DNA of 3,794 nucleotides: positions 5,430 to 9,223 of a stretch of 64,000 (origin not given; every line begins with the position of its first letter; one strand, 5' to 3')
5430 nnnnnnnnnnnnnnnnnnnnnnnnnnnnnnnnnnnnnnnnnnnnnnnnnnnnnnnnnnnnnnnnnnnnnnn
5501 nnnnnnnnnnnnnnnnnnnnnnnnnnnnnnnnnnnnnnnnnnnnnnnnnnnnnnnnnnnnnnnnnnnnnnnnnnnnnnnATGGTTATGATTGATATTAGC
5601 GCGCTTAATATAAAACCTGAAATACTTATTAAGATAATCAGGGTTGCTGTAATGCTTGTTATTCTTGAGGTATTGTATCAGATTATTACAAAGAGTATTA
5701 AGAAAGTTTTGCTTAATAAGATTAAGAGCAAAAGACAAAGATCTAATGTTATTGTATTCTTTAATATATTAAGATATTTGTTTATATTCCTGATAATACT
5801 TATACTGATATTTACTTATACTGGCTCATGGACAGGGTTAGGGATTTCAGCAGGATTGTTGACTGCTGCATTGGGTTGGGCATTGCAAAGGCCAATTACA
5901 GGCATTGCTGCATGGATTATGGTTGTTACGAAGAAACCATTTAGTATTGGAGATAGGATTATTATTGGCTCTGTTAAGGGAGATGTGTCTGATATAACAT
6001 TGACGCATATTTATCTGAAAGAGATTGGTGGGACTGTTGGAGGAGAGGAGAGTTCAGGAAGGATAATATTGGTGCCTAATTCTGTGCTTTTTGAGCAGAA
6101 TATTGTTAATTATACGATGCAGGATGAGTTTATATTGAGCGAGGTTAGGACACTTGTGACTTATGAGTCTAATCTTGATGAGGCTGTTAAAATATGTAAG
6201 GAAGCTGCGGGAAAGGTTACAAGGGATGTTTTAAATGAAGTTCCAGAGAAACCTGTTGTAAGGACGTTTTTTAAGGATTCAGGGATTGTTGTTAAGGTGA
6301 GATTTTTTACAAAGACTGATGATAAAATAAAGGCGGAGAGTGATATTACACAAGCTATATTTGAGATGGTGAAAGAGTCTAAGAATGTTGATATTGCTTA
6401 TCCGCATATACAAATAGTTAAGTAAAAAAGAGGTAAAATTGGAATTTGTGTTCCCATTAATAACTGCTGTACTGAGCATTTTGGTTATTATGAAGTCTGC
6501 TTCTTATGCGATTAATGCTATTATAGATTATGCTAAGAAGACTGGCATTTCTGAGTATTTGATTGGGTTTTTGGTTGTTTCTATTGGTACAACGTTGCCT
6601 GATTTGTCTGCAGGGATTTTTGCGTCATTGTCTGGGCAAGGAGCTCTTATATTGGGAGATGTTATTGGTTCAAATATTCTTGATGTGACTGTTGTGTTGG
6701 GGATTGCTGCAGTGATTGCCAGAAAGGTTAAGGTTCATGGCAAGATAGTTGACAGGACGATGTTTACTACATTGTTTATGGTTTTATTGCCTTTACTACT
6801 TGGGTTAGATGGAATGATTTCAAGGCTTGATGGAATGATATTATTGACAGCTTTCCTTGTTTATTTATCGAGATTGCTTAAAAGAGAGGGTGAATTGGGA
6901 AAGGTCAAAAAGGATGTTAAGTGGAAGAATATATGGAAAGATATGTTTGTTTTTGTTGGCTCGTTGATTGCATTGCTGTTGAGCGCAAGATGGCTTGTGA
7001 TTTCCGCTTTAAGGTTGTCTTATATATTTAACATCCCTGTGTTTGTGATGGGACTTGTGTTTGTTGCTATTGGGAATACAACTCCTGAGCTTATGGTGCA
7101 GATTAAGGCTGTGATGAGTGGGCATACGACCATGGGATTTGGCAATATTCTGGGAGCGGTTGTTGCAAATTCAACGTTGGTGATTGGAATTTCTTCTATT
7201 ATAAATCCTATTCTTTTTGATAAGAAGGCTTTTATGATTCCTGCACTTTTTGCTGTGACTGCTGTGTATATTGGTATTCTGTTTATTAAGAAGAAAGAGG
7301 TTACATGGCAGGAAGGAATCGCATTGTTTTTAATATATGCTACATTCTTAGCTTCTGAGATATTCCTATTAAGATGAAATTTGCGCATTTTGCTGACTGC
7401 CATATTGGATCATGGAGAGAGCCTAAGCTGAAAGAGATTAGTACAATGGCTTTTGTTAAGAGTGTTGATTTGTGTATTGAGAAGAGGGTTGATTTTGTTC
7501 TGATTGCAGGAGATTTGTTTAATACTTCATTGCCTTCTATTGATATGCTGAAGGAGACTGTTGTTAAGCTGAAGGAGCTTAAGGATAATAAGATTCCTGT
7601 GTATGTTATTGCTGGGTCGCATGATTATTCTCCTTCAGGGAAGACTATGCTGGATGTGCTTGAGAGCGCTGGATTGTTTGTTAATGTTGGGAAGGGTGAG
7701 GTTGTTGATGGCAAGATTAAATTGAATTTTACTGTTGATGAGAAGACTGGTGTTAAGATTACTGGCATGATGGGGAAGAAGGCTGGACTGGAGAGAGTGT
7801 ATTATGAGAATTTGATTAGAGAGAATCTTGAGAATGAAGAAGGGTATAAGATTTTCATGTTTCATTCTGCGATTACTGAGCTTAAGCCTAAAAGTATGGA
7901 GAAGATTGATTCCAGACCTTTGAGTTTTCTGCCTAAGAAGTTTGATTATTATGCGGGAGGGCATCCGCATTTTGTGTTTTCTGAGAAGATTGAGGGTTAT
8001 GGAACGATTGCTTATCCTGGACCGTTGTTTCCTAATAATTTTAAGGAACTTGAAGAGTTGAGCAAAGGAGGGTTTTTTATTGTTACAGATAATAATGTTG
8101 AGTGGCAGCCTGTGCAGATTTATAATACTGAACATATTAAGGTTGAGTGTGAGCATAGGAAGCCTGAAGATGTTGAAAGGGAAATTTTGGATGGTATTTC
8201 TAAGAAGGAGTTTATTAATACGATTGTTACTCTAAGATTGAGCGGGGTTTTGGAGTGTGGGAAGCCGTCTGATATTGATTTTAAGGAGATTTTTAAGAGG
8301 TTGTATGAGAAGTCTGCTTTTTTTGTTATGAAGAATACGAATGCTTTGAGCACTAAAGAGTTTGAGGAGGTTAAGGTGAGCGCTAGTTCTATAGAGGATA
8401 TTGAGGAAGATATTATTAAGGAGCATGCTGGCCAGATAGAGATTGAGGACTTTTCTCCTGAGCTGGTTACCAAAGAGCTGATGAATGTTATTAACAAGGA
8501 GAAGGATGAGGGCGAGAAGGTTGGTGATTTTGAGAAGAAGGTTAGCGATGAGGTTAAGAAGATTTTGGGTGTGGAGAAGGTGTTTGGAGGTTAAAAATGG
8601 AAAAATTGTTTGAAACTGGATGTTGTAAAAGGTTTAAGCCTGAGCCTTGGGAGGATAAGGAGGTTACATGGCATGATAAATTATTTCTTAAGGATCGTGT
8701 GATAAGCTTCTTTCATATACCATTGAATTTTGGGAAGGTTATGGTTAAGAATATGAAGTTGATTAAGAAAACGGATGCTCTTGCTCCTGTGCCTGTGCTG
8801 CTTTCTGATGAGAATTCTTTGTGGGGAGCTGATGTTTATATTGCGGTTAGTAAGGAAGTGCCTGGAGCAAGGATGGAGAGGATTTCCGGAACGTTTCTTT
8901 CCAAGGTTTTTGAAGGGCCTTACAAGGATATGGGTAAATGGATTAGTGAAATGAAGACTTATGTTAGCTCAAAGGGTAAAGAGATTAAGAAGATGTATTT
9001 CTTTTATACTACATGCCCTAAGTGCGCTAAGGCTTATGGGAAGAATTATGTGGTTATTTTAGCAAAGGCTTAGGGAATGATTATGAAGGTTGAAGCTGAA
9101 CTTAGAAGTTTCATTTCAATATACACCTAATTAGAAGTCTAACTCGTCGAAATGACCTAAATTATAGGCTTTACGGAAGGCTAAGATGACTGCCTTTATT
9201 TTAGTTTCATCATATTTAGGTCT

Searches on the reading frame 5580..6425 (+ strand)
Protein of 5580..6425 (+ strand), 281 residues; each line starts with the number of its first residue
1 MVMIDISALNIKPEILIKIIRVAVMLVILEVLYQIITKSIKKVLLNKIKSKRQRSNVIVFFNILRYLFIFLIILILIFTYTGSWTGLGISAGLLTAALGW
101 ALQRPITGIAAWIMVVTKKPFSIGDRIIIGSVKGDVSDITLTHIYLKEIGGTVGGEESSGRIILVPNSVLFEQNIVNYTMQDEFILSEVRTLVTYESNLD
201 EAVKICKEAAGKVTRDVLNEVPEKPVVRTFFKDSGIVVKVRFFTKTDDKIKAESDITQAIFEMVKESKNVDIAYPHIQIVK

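Call 31: search_protein_families(library=pfam, proteins=[window:5580-6425:+], max_evalue=0.001)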
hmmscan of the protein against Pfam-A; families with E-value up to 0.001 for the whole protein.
window:5580-6425:+ (281 aa): 2 families
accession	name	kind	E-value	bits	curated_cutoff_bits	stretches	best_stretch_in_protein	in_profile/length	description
PF00924.24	MS_channel_2nd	-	4.1e-12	46.5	20.2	1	106-179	3-67/68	Mechanosensitive ion channel, beta-domain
PF21082.3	MS_channel_3rd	-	2e-08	35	21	1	193-266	7-83/88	Mechanosensitive ion channel MscS, C-terminal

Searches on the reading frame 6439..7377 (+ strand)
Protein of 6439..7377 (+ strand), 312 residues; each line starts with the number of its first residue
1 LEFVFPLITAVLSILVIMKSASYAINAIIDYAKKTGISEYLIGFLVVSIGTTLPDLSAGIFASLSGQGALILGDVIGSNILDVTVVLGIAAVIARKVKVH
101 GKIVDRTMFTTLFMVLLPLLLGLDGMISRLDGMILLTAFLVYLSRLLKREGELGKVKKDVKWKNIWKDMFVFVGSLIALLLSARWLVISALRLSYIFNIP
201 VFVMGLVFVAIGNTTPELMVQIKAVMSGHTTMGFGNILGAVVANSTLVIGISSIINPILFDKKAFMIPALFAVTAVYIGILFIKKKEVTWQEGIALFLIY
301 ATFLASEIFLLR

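Call 31: search_protein_families(library=pfam, proteins=[window:6439-7377:+], max_evalue=0.001)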
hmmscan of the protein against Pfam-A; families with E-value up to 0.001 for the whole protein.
window:6439-7377:+ (312 aa): 1 family
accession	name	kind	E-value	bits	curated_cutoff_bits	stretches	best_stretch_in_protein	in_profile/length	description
PF01699.29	Na_Ca_ex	-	1.3e-48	165.3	24.9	2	169-305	3-147/151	Sodium/calcium exchanger protein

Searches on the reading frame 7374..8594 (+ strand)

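Call 31: search_protein_families(library=pfam, proteins=[window:7374-8594:+], max_evalue=0.001)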
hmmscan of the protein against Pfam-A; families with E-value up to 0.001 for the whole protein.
window:7374-8594:+ (406 aa): 2 families
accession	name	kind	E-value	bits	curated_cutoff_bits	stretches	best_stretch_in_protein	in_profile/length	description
PF00149.33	Metallophos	-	1.2e-13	52.4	21.5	1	1-199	1-189/191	Calcineurin-like phosphoesterase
PF12850.12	Metallophos_2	-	3.6e-07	30.8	27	1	1-224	1-141/154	Calcineurin-like phosphoesterase superfamily domain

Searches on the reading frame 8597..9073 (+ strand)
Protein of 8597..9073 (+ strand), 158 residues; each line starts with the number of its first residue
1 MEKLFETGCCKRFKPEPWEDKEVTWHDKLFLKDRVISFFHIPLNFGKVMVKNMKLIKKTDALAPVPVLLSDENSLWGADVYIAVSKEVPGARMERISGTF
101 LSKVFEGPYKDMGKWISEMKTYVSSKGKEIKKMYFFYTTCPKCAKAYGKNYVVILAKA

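Call 31: search_protein_families(library=pfam, proteins=[window:8597-9073:+], max_evalue=0.001)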
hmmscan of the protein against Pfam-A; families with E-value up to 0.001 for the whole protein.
window:8597-9073:+ (158 aa): 1 family
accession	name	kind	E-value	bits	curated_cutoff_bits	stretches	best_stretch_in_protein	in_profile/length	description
PF20603.3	Bact_hydrolase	-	3.1e-65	219.4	27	1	6-157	7-159/160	Bacterial hydrolase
